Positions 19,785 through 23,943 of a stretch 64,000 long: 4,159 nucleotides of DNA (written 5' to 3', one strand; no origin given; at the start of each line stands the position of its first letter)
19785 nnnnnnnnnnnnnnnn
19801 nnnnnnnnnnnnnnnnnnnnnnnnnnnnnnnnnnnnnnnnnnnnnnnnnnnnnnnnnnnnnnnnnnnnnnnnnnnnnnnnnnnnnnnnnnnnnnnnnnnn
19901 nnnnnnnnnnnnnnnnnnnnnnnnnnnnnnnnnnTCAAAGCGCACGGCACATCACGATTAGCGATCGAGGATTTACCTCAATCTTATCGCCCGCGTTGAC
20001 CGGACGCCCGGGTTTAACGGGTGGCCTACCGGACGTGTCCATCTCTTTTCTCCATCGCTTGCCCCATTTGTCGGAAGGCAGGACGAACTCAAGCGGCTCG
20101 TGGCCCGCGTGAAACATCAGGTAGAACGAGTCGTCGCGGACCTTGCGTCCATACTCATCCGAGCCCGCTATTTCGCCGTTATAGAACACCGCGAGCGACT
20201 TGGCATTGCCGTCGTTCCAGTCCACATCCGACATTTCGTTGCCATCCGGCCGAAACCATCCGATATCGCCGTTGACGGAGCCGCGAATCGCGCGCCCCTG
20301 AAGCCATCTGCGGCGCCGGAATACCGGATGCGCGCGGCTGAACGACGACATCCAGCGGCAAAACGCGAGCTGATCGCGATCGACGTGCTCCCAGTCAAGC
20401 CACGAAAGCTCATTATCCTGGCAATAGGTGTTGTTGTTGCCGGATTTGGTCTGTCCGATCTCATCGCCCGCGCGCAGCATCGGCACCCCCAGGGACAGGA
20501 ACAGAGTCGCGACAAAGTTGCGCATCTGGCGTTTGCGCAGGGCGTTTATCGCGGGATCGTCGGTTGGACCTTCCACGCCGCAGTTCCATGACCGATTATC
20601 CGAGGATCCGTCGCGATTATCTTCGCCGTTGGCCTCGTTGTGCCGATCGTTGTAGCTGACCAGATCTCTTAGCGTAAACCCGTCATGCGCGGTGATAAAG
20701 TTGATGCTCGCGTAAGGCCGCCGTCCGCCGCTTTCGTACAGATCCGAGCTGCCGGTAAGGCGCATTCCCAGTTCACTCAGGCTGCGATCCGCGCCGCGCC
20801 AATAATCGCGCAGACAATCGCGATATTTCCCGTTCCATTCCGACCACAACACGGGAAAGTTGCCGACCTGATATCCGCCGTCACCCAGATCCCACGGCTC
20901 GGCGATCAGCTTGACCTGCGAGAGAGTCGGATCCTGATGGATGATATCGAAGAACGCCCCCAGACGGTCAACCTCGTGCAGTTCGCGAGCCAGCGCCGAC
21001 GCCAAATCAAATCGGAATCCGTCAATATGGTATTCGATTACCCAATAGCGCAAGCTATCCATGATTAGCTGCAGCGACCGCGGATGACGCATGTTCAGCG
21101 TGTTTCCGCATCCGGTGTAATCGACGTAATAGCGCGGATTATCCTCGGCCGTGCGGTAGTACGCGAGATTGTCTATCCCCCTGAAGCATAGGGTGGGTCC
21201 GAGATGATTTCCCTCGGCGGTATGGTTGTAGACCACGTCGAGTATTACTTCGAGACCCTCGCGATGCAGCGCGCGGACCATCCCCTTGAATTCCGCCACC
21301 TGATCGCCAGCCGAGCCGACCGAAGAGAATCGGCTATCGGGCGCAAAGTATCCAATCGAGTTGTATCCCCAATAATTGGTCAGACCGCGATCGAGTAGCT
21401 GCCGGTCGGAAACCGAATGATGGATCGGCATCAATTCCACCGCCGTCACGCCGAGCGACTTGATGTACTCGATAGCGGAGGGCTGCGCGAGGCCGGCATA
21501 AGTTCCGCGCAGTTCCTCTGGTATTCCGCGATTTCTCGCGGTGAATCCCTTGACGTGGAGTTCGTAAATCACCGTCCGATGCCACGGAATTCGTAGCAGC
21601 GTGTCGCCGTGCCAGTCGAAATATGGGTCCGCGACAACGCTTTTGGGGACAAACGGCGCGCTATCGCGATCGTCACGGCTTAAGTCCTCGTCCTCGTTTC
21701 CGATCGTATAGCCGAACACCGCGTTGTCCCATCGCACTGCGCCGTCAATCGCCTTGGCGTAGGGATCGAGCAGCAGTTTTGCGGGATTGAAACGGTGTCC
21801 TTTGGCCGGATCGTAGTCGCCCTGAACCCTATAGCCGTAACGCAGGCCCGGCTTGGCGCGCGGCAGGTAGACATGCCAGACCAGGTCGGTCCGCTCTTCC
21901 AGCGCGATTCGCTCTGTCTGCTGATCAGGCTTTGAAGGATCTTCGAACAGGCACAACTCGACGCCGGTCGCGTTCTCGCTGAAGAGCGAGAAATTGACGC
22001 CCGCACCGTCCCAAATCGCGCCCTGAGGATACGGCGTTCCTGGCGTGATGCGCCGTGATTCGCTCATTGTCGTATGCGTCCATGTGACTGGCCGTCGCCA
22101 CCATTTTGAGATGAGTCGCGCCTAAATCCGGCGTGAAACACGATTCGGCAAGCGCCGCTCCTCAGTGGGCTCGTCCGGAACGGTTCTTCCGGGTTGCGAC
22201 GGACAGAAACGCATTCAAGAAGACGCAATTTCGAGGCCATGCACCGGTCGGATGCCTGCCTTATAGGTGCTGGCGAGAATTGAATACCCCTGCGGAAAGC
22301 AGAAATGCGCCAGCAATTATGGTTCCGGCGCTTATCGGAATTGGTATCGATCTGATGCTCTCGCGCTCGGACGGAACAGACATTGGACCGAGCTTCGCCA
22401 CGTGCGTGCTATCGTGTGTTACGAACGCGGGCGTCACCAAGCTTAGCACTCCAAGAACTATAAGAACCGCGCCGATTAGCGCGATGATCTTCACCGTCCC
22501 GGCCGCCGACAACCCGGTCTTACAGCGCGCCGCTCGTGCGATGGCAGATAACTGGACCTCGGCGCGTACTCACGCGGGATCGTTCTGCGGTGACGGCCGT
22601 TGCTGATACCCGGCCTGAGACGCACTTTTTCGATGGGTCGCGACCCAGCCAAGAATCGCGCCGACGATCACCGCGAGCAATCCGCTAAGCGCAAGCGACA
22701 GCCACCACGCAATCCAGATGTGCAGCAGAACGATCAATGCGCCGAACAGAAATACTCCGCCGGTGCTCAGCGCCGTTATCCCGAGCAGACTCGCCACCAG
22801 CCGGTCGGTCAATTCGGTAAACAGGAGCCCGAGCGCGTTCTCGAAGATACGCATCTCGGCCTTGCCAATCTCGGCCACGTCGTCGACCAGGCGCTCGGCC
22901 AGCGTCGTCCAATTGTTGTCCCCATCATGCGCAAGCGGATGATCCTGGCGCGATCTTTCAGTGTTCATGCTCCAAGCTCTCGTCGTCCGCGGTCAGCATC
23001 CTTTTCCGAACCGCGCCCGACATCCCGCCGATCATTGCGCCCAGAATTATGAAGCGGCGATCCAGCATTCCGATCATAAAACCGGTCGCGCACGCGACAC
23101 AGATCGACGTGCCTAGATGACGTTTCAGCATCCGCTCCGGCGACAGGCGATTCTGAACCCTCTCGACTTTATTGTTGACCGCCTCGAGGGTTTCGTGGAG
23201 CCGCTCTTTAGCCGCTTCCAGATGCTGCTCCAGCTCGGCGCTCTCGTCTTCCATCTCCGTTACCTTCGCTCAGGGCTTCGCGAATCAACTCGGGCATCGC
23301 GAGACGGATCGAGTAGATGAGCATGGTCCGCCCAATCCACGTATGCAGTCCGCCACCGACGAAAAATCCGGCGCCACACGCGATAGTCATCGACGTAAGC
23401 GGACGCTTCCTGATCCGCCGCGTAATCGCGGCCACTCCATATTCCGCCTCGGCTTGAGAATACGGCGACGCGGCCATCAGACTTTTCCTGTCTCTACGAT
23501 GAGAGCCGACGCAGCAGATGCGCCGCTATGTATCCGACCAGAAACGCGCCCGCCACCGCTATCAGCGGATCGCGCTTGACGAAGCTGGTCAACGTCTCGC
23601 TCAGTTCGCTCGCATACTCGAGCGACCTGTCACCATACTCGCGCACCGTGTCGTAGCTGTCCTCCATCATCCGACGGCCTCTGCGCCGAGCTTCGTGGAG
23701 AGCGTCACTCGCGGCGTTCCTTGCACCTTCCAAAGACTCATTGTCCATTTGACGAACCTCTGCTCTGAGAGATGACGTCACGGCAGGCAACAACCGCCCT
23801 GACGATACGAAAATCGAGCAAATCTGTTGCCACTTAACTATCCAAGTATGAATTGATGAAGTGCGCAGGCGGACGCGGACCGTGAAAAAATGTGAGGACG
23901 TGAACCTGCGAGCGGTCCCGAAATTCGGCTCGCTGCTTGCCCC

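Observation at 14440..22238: Trehalose genes carry the same -24/-12 promoter type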

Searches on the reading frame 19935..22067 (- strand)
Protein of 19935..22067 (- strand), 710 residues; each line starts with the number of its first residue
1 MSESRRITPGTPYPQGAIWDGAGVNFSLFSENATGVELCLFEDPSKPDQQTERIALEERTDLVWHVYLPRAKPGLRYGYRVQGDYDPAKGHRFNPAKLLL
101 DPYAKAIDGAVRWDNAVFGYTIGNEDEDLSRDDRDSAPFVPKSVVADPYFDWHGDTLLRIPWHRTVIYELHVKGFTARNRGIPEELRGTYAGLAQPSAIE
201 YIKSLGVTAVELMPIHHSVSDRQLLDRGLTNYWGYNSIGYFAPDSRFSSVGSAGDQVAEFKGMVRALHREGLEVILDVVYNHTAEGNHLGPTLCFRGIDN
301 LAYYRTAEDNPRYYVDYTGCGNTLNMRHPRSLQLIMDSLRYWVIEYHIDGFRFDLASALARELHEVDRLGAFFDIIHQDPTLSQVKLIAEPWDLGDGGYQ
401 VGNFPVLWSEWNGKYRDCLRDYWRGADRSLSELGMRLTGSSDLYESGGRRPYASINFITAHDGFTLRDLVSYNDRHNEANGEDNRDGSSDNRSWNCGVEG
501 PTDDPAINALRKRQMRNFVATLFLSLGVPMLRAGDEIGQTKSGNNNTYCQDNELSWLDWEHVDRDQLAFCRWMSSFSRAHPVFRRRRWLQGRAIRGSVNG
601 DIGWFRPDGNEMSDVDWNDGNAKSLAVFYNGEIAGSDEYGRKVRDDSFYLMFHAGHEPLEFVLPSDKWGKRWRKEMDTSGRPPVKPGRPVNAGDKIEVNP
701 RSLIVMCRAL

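Call 10: search_protein_families(library=pfam, proteins=[window:19935-22067:-], max_evalue=0.01)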
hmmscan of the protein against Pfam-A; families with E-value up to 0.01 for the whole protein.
window:19935-22067:- (710 aa): 3 families
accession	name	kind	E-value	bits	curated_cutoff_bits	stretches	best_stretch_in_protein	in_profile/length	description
PF02922.24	CBM_48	-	8.3e-18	64.9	22.4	1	16-104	3-83/83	Carbohydrate-binding module 48 (Isoamylase N-terminal domain)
PF00128.31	Alpha-amylase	-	1.5e-16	61.1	22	1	188-285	16-94/446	Alpha amylase, catalytic domain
PF21331.3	Isoamylase_C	-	7.8e-06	26.7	27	1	603-680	3-72/107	Isoamylase, C-terminal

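Call 11: search_protein_families(library=ncbifam, proteins=[window:19935-22067:-], max_evalue=0.001)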
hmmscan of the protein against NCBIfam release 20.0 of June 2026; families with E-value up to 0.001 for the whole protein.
window:19935-22067:- (710 aa): 26 families (the best 25 are shown)
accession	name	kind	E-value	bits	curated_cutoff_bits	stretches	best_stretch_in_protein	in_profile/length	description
TIGR02100.1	glgX_debranch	equivalog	0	1019.6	640.9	1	10-706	2-686/688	glycogen debranching protein GlgX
NF002983.0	PRK03705.1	equivalog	8.7e-221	734.5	901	1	6-626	3-600/658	glycogen debranching protein GlgX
NF011082.0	PRK14510.1-1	equivalog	2.6e-208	694.4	2511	1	6-707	5-684/1410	bifunctional glycogen debranching protein GlgX/4-alpha-glucanotransferase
TIGR02104.1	pulA_typeI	equivalog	5.2e-58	196.6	504.5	2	24-357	21-322/605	type I pullulanase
TIGR02103.1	pullul_strch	subfamily_domain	1.7e-33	115.7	697.6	2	232-396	379-534/900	pullulanase-type alpha-1,6-glucosidase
TIGR02102.1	pullulan_Gpos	equivalog_domain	7.7e-33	113.4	1042.25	1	20-355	326-643/1113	pullulanase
TIGR02402.1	trehalose_TreZ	equivalog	2.6e-30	105.3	538.8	1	142-390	71-281/545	malto-oligosyltrehalose trehalohydrolase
NF003811.1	PRK05402.1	equivalog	5.4e-24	84.7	741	1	165-357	141-304/619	1,4-alpha-glucan branching protein GlgB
NF008967.0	PRK12313.1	equivalog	2.9e-22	78.8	577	1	165-358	148-313/633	1,4-alpha-glucan branching protein GlgB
TIGR01515.1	branching_enzym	equivalog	7.6e-19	67.7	463.95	1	188-357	148-293/607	1,4-alpha-glucan branching enzyme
NF009221.0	PRK12568.1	equivalog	5.4e-14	51.2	1270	1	167-362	264-432/745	1,4-alpha-glucan branching enzyme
NF011294.0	PRK14706.1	equivalog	4.6e-13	48.3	1284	1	165-357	148-312/642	1,4-alpha-glucan branching enzyme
NF011293.0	PRK14705.1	equivalog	3.9e-12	44.6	2376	1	190-357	764-907/1224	1,4-alpha-glucan branching enzyme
NF041090.1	Cyc-maltodext_AglB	equivalog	2.3e-11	43.2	540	1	198-364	70-216/470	cyclomaltodextrinase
TIGR02456.1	treS_nterm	equivalog_domain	5.5e-11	41.7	678.35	1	163-285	4-103/539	maltose alpha-D-glucosyltransferase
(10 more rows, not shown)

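Call 12: find_related_loci(query=window:19935-22067:-, collection=genome_contigs, flank=10000)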
Query window:19935-22067:- (710 aa) in genome_contigs; peptide patterns used: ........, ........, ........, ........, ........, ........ (x = any residue, [..] = any of these).
600 stretches matched a pattern (row limit reached: there are more); 599 encode a relative of the query (tblastn E <= 1e-3); the best 80 are kept; 80 distinct loci.
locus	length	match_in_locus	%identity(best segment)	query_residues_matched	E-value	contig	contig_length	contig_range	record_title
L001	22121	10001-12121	69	4-709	0e+0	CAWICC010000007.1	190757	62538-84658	MAG: uncultured delta proteobacterium isolate MFD09495.bin.2.82 genome assembly, contig: contig_7444, whole genome shotg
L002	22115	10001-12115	67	2-706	0e+0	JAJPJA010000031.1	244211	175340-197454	MAG: Proteobacteria bacterium isolate Centralia_MAG_399 k107_13899040, whole genome shotgun sequence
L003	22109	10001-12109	66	6-708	0e+0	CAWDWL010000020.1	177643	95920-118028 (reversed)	MAG: uncultured proteobacterium isolate MFD05705.bin.1.215 genome assembly, contig: contig_45083, whole genome shotgun s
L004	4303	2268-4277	68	9-678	0e+0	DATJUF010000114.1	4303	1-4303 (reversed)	MAG TPA_asm: Candidatus Binataceae bacterium isolate SMAG_U15039 k141_669452, whole genome shotgun sequence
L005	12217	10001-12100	65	6-706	0e+0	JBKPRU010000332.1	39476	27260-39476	MAG: Acidobacteriota bacterium isolate GS_EKS_MAG_00040 GS_EKS_000000745033, whole genome shotgun sequence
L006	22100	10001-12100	63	6-709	0e+0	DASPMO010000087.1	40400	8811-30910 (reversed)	MAG TPA_asm: Thermoanaerobaculia bacterium isolate SMAG_U12094 k141_47823, whole genome shotgun sequence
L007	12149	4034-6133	63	6-709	0e+0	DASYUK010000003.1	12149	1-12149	MAG TPA_asm: Thermoanaerobaculia bacterium isolate SMAG_U4593 k141_307291, whole genome shotgun sequence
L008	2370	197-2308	64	2-709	0e+0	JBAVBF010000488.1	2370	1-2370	MAG: Thermoanaerobaculia bacterium isolate MFD01439_ilm_asm_bin18 k127_174211, whole genome shotgun sequence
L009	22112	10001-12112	65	4-709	0e+0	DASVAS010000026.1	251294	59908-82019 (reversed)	MAG TPA_asm: Thermoanaerobaculia bacterium isolate SMAG_U1959 k141_1861881, whole genome shotgun sequence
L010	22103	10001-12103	64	6-709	0e+0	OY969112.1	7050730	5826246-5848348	MAG: uncultured Acidobacteriota bacterium isolate MFD04212.bin.1.16 genome assembly, chromosome: 1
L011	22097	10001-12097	65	3-706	0e+0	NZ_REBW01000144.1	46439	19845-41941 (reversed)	MAG: Thioalkalivibrio sp. isolate LCM1.Bin42 NODE_429_length_46439_cov_35.9953, whole genome shotgun sequence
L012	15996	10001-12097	63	6-709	0e+0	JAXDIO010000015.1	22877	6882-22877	MAG: Thermoanaerobaculia bacterium isolate BP_55 scaffold_1105975, whole genome shotgun sequence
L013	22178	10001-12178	62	4-709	0e+0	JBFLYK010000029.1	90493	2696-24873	MAG: Actinomycetota bacterium isolate MAG083 MAG083_29, whole genome shotgun sequence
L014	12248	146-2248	62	9-710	0e+0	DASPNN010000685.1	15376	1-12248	MAG TPA_asm: Chryseosolibacter sp. isolate SMAG_U12122 k141_220263, whole genome shotgun sequence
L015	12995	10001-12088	64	4-697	0e+0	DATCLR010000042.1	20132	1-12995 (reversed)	MAG TPA_asm: Burkholderiales bacterium isolate SMAG_U7127 k141_464583, whole genome shotgun sequence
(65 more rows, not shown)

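Call 21: find_related_loci(query=window:19935-22067:-, collection=metagenome_contigs, flank=10000)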
Query window:19935-22067:- (710 aa) in metagenome_contigs; peptide patterns used: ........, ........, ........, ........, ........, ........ (x = any residue, [..] = any of these).
600 stretches matched a pattern (row limit reached: there are more); 599 encode a relative of the query (tblastn E <= 1e-3); the best 80 are kept; 80 distinct loci.
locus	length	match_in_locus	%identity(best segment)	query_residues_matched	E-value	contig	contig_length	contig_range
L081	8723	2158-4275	66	2-709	0e+0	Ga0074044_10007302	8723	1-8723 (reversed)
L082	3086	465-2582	66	2-709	0e+0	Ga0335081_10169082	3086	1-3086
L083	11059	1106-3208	67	6-706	0e+0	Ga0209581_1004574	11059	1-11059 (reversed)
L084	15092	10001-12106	64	4-706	0e+0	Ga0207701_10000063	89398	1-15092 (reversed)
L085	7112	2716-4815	64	6-708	0e+0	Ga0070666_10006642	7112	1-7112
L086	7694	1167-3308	63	1-708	0e+0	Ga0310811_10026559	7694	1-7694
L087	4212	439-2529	65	7-709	0e+0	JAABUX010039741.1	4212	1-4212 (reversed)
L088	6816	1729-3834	65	6-709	0e+0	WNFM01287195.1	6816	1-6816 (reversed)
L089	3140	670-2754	63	6-708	0e+0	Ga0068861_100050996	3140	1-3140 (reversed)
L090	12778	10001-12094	63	7-709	0e+0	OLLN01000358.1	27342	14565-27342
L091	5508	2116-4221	64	7-709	0e+0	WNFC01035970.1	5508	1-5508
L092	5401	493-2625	63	2-708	0e+0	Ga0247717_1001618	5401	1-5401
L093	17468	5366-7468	63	4-706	0e+0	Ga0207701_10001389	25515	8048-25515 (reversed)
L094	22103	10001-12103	63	1-706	0e+0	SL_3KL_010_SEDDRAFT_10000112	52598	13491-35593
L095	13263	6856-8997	62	4-702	0e+0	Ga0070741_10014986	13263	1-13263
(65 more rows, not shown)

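Call 22: find_encoding_contigs(protein=window:19935-22067:-, flank=10000, max_places=6)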
Protein window:19935-22067:- (710 aa): no gene with exactly this product is on record in the collection.
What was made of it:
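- Tried and rejected: An exact-sequence look-up of GlgX found nothing (call 22).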

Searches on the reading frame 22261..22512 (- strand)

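Call 10: search_protein_families(library=pfam, proteins=[window:22261-22512:-], max_evalue=0.01)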
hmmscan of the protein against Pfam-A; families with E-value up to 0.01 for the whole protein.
window:22261-22512:- (83 aa): 0 families

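Call 11: search_protein_families(library=ncbifam, proteins=[window:22261-22512:-], max_evalue=0.001)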
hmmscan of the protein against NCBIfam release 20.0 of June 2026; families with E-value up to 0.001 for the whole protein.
window:22261-22512:- (83 aa): 0 families

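Call 65: search_protein_families(library=pfam, proteins=[window:22261-22512:-], max_evalue=5)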
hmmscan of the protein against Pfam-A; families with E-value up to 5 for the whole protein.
window:22261-22512:- (83 aa): 2 families
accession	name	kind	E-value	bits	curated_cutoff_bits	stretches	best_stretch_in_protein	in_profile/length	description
PF03729.18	DUF308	-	0.019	15.7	25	1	8-27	23-42/73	Short repeat of unknown function (DUF308)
PF09656.15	PGPGW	-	0.74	9.8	23.3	1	9-29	3-23/53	Putative transmembrane protein (PGPGW)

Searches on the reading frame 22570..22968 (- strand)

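Call 10: search_protein_families(library=pfam, proteins=[window:22570-22968:-], max_evalue=0.01)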
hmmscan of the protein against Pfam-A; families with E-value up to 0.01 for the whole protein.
window:22570-22968:- (132 aa): 3 families
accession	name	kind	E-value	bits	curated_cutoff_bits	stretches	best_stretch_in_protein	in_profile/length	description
PF07332.16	Phage_holin_3_6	-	8.6e-05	23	28.4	1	23-117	3-97/116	Putative Actinobacterial Holin-X, holin superfamily III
PF01988.24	VIT1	-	0.0062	16.8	28.1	1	65-112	136-189/214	VIT family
PF02653.21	BPD_transp_2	-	0.0095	15.5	26.8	0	60-111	24-78/269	Branched-chain amino acid transport system / permease component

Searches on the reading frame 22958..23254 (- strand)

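Call 10: search_protein_families(library=pfam, proteins=[window:22958-23254:-], max_evalue=0.01)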
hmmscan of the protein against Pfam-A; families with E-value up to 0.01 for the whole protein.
window:22958-23254:- (98 aa): 0 families

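Call 11: search_protein_families(library=ncbifam, proteins=[window:22958-23254:-], max_evalue=0.001)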
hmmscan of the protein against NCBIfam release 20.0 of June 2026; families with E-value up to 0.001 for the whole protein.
window:22958-23254:- (98 aa): 0 families

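Call 65: search_protein_families(library=pfam, proteins=[window:22958-23254:-], max_evalue=5)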
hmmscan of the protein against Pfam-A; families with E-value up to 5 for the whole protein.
window:22958-23254:- (98 aa): 8 families
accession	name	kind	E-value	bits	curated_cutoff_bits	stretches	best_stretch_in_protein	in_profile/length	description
PF01920.25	Prefoldin_2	-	0.036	14.5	27.6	1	3-37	58-92/106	Prefoldin subunit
PF01442.23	Apolipoprotein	-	0.04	14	90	1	6-32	51-77/190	Apolipoprotein A1/A4/E domain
PF16083.10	Phage_holin_3_3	-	0.057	14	28.4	1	33-81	19-65/78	LydA holin phage, holin superfamily III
PF10458.14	Val_tRNA-synt_C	-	0.089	13.5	25.9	1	12-40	2-30/66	Valyl tRNA synthetase tRNA binding arm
PF22002.1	MTLN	-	0.15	12.4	27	1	43-62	5-24/56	Mitoregulin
PF05531.17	NPV_P10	-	0.24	12.3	29.8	1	11-40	39-68/75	Nucleopolyhedrovirus P10 protein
PF20882.2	Sos7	-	0.37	11.4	27.3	1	2-35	40-73/75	Kinetochore protein Sos7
PF05884.17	ZYG-11_interact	-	0.41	10.5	25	1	37-76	212-251/295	Interactor of ZYG-11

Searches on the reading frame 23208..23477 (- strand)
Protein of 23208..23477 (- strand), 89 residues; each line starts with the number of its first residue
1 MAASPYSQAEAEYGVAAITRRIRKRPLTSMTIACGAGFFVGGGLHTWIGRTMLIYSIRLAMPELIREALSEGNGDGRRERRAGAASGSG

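Call 10: search_protein_families(library=pfam, proteins=[window:23208-23477:-], max_evalue=0.01)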
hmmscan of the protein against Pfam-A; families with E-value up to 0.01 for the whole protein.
window:23208-23477:- (89 aa): 0 families

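Call 65: search_protein_families(library=pfam, proteins=[window:23208-23477:-], max_evalue=5)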
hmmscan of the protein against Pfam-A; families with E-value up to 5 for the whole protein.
window:23208-23477:- (89 aa): 1 family
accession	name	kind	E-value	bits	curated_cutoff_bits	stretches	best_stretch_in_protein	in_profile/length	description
PF19029.5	DUF883_C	-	0.053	13.6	27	1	21-41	4-24/30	DUF883 C-terminal glycine zipper region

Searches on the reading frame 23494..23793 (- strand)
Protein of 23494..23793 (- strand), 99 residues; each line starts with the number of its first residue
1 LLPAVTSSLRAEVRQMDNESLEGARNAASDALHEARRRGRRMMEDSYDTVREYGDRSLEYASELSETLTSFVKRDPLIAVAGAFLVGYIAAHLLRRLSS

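Call 10: search_protein_families(library=pfam, proteins=[window:23494-23793:-], max_evalue=0.01)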
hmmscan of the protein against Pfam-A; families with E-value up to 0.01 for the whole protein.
window:23494-23793:- (99 aa): 0 families

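Call 11: search_protein_families(library=ncbifam, proteins=[window:23494-23793:-], max_evalue=0.001)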
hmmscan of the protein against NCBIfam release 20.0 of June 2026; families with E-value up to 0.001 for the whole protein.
window:23494-23793:- (99 aa): 0 families

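Call 65: search_protein_families(library=pfam, proteins=[window:23494-23748:-], max_evalue=5)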
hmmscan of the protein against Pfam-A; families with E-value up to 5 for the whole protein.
window:23494-23748:- (84 aa): 1 family
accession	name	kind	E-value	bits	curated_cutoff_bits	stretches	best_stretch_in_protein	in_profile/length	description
PF24202.1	DUF7427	-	0.13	12.8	27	1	49-82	29-59/79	Family of unknown function (DUF7427)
